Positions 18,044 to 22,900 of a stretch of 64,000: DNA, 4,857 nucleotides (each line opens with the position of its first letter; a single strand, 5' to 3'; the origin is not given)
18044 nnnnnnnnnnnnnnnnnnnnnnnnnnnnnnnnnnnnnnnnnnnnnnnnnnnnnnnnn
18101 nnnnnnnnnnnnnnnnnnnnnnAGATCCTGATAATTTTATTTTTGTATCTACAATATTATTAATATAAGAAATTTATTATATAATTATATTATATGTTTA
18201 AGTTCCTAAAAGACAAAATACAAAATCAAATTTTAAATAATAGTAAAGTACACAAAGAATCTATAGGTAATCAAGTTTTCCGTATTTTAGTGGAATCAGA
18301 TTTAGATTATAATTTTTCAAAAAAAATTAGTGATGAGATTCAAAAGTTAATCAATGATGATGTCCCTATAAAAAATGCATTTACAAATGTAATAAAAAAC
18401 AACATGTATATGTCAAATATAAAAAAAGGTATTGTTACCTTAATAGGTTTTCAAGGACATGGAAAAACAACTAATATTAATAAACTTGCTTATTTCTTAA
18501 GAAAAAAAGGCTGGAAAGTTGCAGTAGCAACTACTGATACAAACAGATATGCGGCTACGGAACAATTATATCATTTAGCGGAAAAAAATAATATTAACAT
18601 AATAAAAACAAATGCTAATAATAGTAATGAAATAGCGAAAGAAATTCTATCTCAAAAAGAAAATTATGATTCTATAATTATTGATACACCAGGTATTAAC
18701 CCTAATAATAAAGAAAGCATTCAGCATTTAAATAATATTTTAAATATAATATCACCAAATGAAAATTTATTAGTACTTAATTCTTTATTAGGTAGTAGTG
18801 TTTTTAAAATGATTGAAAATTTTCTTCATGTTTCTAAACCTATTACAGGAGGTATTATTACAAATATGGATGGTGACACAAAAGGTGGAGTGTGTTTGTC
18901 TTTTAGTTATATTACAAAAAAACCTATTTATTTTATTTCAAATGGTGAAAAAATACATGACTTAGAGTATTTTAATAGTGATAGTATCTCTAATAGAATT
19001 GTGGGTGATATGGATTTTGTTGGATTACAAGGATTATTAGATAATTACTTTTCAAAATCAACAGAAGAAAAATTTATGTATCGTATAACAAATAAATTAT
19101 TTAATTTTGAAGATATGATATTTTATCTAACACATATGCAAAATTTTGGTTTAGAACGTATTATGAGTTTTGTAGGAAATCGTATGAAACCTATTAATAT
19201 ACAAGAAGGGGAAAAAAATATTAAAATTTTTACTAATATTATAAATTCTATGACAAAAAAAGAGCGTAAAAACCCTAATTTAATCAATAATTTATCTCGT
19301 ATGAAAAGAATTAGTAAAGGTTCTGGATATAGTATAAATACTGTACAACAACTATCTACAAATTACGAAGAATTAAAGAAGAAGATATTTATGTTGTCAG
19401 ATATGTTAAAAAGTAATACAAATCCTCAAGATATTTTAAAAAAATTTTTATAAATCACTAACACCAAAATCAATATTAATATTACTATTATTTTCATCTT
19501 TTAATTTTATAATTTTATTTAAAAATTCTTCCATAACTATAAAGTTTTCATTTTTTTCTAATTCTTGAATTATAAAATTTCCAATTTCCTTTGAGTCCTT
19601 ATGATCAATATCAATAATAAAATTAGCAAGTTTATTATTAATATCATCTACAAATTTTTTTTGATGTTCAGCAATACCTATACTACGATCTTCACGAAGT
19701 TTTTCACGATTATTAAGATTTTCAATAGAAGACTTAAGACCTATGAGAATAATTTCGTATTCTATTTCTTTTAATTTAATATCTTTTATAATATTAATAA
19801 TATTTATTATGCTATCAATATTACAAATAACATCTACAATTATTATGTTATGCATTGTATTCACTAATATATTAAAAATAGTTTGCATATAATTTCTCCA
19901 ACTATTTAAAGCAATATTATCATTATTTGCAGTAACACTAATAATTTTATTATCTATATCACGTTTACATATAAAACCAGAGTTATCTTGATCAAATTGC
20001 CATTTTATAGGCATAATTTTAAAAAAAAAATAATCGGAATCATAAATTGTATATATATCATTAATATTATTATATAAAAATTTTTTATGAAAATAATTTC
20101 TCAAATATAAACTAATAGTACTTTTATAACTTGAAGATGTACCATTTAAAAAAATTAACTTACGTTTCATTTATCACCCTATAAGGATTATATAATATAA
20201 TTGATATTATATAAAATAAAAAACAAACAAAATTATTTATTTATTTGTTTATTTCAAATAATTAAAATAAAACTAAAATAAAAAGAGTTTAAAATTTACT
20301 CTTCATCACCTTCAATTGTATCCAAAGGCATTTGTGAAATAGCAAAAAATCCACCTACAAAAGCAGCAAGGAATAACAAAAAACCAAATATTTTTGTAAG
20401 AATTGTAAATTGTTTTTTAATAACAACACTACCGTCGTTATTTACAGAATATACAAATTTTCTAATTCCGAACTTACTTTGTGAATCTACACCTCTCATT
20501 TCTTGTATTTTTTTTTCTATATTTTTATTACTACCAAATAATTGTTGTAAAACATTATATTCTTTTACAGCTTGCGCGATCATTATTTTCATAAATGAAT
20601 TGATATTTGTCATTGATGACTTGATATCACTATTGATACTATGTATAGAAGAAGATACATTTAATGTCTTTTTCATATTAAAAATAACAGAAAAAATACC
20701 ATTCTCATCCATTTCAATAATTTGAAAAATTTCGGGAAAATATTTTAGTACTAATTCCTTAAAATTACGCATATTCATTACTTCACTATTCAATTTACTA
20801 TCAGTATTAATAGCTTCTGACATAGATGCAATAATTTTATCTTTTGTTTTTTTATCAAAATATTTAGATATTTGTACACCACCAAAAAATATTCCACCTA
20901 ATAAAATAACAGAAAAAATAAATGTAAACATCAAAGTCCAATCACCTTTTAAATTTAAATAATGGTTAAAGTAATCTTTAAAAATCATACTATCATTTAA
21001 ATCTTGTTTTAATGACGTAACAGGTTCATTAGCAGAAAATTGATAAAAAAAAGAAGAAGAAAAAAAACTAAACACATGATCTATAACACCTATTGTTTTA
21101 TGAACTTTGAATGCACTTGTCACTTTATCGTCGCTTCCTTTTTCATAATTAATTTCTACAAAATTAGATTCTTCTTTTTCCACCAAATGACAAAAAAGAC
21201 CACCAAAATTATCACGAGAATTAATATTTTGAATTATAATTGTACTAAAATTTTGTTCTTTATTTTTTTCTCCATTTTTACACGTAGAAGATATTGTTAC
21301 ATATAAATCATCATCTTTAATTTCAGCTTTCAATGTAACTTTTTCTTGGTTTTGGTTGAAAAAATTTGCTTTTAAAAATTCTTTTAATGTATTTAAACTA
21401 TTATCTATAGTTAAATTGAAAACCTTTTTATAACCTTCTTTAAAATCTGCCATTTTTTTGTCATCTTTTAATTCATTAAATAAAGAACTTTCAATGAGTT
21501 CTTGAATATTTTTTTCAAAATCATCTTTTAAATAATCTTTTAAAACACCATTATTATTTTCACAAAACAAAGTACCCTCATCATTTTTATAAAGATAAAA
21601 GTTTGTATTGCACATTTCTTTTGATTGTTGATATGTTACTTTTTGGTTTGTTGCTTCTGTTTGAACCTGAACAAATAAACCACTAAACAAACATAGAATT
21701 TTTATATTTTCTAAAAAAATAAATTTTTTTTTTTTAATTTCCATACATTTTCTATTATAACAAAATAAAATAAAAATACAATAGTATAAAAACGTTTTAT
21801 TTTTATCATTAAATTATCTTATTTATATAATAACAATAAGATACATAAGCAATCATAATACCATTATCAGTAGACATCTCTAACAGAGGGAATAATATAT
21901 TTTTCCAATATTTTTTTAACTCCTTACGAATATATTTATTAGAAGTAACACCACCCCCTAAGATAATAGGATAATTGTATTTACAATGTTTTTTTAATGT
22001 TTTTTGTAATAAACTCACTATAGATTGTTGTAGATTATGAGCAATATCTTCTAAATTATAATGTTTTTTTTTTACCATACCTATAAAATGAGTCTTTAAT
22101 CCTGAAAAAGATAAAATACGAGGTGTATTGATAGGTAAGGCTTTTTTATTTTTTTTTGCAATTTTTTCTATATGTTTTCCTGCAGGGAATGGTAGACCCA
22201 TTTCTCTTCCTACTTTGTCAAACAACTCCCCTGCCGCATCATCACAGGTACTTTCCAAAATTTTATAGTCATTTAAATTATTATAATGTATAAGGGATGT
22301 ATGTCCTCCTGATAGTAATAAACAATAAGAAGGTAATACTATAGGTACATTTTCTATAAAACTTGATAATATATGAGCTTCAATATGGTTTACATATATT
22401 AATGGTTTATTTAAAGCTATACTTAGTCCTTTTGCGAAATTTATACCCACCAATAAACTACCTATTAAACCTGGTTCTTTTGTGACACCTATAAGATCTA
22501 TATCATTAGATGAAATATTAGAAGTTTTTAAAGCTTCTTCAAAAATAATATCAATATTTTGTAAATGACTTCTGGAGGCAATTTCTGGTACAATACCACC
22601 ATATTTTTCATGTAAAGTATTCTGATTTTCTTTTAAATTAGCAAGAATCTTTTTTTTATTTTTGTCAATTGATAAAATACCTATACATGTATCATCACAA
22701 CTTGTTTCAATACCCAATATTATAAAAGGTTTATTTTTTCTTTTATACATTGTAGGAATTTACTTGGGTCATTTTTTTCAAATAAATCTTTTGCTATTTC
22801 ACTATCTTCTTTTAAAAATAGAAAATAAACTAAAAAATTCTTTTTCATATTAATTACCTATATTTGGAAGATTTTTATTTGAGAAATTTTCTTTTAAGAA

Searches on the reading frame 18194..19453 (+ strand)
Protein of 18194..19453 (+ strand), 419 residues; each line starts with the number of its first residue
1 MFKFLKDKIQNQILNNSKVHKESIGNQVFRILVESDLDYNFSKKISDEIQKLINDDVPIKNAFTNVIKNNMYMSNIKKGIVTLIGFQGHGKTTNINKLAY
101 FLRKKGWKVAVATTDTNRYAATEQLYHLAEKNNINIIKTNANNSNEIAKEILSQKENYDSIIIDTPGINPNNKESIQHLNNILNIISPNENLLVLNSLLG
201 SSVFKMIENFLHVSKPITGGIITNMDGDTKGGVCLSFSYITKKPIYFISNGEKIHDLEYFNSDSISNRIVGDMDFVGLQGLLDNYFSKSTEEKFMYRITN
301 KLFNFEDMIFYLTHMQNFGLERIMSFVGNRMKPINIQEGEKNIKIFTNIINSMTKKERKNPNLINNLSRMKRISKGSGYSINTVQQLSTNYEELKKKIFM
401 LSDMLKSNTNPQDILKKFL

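Call 26: search_protein_families(library=pfam, proteins=[window:18194-19453:+], max_evalue=0.001)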
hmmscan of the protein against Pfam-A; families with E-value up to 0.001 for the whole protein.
window:18194-19453:+ (419 aa): 10 families
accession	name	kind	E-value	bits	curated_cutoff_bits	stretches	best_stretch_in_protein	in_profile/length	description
PF00448.28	SRP54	-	2.8e-52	177.7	22.7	1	80-270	3-195/196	SRP54-type protein, GTPase domain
PF02978.25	SRP_SPB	-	4.3e-19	69.1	27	1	303-397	2-90/91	Signal peptide binding domain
PF20720.3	nSTAND3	-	6.5e-05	23.1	27.2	0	77-116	16-54/155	Novel STAND NTPase 3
PF25199.1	nSTAND_NTPase5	-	7.8e-05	23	34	1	66-156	27-120/145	Novel STAND NTPase 5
PF13614.12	AAA_31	-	0.00013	22.3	27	0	88-147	12-69/177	AAA domain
PF19842.5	YqeC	-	0.00033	21.4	27.6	1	88-180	6-91/145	YqeC protein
PF03308.22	MeaB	-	0.00042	19.8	23.1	0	79-115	34-70/273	Methylmalonyl Co-A mutase-associated GTPase MeaB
PF02492.25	cobW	-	0.00056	20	20.7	0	81-177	3-102/180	CobW/HypB/UreG, nucleotide-binding domain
PF01926.29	MMR_HSR1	-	0.00067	20.2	21.9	0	81-195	2-83/113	50S ribosome-binding GTPase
PF03205.20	MobB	-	0.00067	20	26.6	0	80-114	1-35/133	Molybdopterin guanine dinucleotide synthesis protein B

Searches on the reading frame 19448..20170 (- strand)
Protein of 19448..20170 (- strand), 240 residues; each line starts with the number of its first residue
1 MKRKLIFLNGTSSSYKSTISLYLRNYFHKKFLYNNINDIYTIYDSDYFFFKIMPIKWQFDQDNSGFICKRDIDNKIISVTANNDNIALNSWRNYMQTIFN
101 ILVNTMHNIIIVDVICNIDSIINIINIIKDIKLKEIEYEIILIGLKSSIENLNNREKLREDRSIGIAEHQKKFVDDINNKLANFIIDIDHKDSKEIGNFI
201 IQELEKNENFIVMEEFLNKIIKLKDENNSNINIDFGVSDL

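Call 26: search_protein_families(library=pfam, proteins=[window:19448-20170:-], max_evalue=0.001)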
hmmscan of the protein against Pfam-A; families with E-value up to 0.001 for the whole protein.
window:19448-20170:- (240 aa): 1 family
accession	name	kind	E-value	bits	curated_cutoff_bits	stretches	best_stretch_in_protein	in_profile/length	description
PF07931.18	CPT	-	5.2e-11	43.1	22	1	4-203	2-170/172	Chloramphenicol phosphotransferase-like protein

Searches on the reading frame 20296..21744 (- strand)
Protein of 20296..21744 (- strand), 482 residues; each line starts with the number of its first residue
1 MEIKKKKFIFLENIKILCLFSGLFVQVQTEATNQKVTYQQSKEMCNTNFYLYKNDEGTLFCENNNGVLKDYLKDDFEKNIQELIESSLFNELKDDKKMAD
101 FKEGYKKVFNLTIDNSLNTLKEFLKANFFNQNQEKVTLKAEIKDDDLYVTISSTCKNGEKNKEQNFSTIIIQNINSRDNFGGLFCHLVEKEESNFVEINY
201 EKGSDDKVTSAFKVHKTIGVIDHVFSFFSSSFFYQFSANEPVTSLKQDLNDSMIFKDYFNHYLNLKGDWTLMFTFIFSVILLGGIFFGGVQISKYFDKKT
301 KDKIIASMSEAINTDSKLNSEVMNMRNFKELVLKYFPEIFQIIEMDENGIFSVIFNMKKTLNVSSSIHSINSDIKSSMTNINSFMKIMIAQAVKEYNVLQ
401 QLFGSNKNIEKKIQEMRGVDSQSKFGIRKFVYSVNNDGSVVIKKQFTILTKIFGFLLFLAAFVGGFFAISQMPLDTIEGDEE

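Call 26: search_protein_families(library=pfam, proteins=[window:20296-21744:-], max_evalue=0.001)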
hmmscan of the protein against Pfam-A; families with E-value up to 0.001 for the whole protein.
window:20296-21744:- (482 aa): 0 families

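Call 69: search_protein_families(library=pfam, proteins=[window:20296-21744:-], max_evalue=0.05)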
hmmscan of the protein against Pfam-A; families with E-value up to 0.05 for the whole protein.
window:20296-21744:- (482 aa): 1 family
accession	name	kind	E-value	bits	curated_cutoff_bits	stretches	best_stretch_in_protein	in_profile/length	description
PF10133.14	CooT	-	0.021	15.6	27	0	44-63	1-20/60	CO dehydrogenase accessory protein CooT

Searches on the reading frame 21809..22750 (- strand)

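Call 26: search_protein_families(library=pfam, proteins=[window:21809-22750:-], max_evalue=0.001)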
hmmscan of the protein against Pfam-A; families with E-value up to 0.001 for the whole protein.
window:21809-22750:- (313 aa): 2 families
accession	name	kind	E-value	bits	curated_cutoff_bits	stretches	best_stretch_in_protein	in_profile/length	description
PF00814.31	TsaD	-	1.9e-76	257.7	24.8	1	34-302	1-264/264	tRNA N6-adenosine threonylcarbamoyltransferase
PF22521.2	HypF_C_2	-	0.00042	20.6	27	1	194-284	123-219/241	Carbamoyltransferase, Kae1-like Domain, second subdomain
